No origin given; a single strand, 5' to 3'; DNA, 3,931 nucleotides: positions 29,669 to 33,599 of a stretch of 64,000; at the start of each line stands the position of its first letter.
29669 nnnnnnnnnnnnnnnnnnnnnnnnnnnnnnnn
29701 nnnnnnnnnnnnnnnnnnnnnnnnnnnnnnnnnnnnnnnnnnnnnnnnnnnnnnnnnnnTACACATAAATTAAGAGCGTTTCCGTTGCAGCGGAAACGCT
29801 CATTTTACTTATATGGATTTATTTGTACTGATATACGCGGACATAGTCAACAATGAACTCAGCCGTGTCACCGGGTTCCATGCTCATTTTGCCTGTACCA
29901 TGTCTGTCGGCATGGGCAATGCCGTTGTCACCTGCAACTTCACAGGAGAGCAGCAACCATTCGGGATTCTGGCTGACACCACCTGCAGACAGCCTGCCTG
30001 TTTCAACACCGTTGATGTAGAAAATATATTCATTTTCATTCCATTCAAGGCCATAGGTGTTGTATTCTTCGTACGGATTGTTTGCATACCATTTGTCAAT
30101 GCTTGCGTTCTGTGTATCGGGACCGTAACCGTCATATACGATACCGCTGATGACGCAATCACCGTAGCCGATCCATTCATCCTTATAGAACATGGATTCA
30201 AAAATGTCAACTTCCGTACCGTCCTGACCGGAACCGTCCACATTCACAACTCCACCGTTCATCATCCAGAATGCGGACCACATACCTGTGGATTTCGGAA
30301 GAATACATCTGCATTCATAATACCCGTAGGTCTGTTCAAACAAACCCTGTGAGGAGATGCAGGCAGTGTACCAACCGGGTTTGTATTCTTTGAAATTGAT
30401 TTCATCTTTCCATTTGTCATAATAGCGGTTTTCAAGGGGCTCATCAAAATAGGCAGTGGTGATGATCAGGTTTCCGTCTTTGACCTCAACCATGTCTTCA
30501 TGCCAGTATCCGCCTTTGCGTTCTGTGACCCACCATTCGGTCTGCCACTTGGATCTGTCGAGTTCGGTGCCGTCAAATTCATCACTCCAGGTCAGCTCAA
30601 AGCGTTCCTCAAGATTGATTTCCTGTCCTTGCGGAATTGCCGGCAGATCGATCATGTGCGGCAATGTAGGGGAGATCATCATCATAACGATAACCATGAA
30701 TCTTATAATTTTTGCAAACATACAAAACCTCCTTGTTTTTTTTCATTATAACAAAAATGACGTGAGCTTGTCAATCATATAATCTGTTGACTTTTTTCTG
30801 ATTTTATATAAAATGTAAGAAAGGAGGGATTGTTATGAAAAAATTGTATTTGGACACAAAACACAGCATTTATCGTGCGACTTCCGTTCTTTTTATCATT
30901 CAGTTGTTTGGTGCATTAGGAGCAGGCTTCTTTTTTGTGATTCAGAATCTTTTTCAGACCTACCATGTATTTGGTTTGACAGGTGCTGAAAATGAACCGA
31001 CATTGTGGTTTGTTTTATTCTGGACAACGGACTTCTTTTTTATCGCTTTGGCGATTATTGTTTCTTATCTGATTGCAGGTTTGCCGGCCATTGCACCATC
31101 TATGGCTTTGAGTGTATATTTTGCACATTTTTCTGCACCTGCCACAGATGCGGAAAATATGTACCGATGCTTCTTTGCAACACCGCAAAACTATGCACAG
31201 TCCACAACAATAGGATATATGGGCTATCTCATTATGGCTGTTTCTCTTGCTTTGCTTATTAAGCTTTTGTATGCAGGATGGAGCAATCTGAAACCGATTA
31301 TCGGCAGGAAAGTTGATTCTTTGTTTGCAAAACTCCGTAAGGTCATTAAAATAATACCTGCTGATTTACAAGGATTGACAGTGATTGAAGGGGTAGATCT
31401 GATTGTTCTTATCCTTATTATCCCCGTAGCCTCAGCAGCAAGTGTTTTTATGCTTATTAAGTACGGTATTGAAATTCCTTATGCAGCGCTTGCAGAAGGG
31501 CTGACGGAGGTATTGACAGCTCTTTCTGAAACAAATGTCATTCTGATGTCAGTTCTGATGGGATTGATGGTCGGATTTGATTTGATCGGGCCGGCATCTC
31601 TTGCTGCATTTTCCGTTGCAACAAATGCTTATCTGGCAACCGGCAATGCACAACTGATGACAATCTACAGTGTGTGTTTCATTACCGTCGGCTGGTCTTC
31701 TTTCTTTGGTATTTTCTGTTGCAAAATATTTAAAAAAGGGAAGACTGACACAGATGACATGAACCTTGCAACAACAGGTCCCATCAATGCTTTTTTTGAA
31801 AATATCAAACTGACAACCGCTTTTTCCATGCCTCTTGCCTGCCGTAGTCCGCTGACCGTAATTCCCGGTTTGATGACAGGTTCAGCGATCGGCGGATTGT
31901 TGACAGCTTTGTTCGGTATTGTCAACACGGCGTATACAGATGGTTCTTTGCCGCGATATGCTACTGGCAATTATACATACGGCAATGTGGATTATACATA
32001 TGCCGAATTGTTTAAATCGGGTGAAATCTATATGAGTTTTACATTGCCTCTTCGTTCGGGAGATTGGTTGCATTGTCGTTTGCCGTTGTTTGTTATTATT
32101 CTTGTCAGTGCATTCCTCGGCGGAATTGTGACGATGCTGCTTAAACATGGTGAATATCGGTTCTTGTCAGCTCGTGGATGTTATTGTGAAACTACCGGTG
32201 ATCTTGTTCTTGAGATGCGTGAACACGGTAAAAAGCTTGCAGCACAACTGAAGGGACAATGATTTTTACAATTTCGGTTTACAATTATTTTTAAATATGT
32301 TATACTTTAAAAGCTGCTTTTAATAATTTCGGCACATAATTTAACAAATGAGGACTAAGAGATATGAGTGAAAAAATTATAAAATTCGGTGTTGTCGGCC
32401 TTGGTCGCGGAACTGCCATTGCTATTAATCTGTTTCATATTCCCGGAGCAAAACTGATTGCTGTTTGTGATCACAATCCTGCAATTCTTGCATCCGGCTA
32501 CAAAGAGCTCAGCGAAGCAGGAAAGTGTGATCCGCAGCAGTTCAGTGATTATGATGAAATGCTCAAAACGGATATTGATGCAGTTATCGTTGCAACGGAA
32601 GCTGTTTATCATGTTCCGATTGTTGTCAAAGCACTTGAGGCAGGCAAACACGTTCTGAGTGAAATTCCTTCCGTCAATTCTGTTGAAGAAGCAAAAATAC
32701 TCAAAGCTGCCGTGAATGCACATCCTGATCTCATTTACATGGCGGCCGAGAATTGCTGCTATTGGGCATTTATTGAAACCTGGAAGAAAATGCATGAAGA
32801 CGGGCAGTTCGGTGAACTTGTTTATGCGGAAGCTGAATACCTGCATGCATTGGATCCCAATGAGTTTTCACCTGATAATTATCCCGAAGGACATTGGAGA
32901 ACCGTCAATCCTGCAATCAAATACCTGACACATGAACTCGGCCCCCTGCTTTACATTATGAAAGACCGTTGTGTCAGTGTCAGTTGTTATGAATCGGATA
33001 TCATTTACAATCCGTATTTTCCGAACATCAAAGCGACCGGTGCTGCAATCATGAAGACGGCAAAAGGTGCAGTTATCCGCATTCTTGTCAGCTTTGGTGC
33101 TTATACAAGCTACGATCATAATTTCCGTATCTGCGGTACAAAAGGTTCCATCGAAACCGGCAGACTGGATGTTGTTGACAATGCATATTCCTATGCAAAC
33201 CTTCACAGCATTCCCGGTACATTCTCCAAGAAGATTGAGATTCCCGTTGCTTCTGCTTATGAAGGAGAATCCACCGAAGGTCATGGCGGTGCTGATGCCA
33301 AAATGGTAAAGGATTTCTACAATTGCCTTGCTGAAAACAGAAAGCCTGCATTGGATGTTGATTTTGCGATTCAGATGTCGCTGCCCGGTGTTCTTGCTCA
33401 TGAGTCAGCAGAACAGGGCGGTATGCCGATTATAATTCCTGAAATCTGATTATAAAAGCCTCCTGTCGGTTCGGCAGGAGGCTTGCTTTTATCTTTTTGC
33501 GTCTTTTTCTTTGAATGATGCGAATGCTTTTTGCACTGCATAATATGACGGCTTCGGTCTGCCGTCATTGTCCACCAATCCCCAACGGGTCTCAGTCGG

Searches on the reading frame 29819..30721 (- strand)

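Call 16: search_protein_families(library=pfam, proteins=[window:29819-30721:-], max_evalue=0.001)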
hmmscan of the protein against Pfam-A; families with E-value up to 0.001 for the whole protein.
window:29819-30721:- (300 aa): 1 family
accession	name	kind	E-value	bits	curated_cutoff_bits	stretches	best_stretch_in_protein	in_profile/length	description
PF00722.28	Glyco_hydro_16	-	7.7e-12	45.5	22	1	91-246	28-137/175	Glycosyl hydrolases family 16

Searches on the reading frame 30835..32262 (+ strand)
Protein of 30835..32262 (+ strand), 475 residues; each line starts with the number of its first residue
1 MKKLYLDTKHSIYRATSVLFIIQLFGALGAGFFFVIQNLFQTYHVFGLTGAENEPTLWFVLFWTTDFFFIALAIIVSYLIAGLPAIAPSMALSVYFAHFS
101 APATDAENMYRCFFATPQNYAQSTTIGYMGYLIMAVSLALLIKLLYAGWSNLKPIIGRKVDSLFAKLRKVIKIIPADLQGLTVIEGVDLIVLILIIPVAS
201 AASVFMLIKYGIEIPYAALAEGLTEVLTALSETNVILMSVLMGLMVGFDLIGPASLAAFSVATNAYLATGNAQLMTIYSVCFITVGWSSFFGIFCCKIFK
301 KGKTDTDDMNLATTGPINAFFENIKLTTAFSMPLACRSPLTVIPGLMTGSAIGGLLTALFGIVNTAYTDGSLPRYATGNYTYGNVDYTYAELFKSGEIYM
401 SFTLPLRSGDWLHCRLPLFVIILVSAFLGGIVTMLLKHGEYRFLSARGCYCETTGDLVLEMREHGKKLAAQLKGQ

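Call 16: search_protein_families(library=pfam, proteins=[window:30835-32262:+], max_evalue=0.001)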
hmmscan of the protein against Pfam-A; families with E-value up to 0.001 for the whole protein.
window:30835-32262:+ (475 aa): 0 families

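Call 73: search_protein_families(library=ncbifam, proteins=[window:30835-32262:+], max_evalue=0.001)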
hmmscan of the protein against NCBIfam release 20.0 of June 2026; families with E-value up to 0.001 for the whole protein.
window:30835-32262:+ (475 aa): 4 families
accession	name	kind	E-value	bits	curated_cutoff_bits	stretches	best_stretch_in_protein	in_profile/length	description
TIGR01427.1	PTS_IIC_fructo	subfamily_domain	1.3e-15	57.7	157.55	1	169-365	128-306/346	fructose-specific PTS transporter subunit EIIC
NF007787.0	PRK10478.1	equivalog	5.4e-12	45.3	426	1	175-367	117-300/359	PTS fructose transporter subunit EIIC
NF007293.0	PRK09765.1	equivalog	1.8e-10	40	763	1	191-362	413-575/639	PTS 2-O-a-mannosyl-D-glycerate transporter subunit IIABC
NF007984.0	PRK10712.1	equivalog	4.3e-08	32.1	793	1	185-362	341-509/563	PTS fructose transporter subunit IIBC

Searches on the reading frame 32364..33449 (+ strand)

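Call 16: search_protein_families(library=pfam, proteins=[window:32364-33449:+], max_evalue=0.001)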
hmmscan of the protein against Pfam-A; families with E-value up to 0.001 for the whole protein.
window:32364-33449:+ (361 aa): 4 families
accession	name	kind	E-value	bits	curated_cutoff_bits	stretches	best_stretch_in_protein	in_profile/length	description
PF01408.29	GFO_IDH_MocA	-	1.4e-16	61.7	24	1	6-123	1-115/120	Oxidoreductase family, NAD-binding Rossmann fold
PF22725.1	GFO_IDH_MocA_C3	-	2.8e-11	43.9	27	1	139-264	3-124/124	GFO/IDH/MocA C-terminal domain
PF02894.22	GFO_IDH_MocA_C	-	1.3e-08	35.4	22.9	1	141-353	1-214/218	Oxidoreductase family, C-terminal alpha/beta domain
PF21252.2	Glyco_hydro_109_C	-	4.3e-06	26.6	27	0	142-199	5-78/187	Glycosyl hydrolase 109, C-terminal domain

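Call 73: search_protein_families(library=ncbifam, proteins=[window:32364-33449:+], max_evalue=0.001)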
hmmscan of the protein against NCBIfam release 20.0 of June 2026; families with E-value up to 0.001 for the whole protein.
window:32364-33449:+ (361 aa): 9 families
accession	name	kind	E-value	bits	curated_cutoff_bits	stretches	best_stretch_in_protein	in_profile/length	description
TIGR04380.1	myo_inos_iolG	equivalog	2.3e-19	69.4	355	1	6-267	2-254/330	inositol 2-dehydrogenase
NF040723.1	UDP-GlcNAcDh_Arch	equivalog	1.8e-14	54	450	1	6-158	1-147/302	UDP-N-acetylglucosamine 3-dehydrogenase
NF058561.1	BT_2158_fam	equivalog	7e-11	41.4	750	1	7-120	35-146/487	glycoside 3-dehydrogenase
NF052479.1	LevoglcsnDh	equivalog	1.5e-10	40.3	650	1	61-166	63-168/386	levoglucosan dehydrogenase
NF052679.1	InsChiInosDhIolG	equivalog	4.2e-10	39.2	540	1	6-264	3-249/343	bifunctional inositol 2-dehydrogenase/D-chiro-inositol 1-dehydrogenase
NF007574.0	PRK10206.1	equivalog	4.4e-09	35.8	352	1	61-172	55-166/345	oxidoreductase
NF008607.0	PRK11579.1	subfamily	5e-09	35.6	330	1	6-159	5-152/346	oxidoreductase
NF041392.1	XylDh_Gfo6_Halo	equivalog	2.6e-06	26.5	350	1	4-161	15-172/350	D-xylose 1-dehydrogenase Gfo6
NF058563.1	BT_2159_fam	equivalog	3.7e-05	22.9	650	1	6-153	1-144/350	disaccharide 3-dehydrogenase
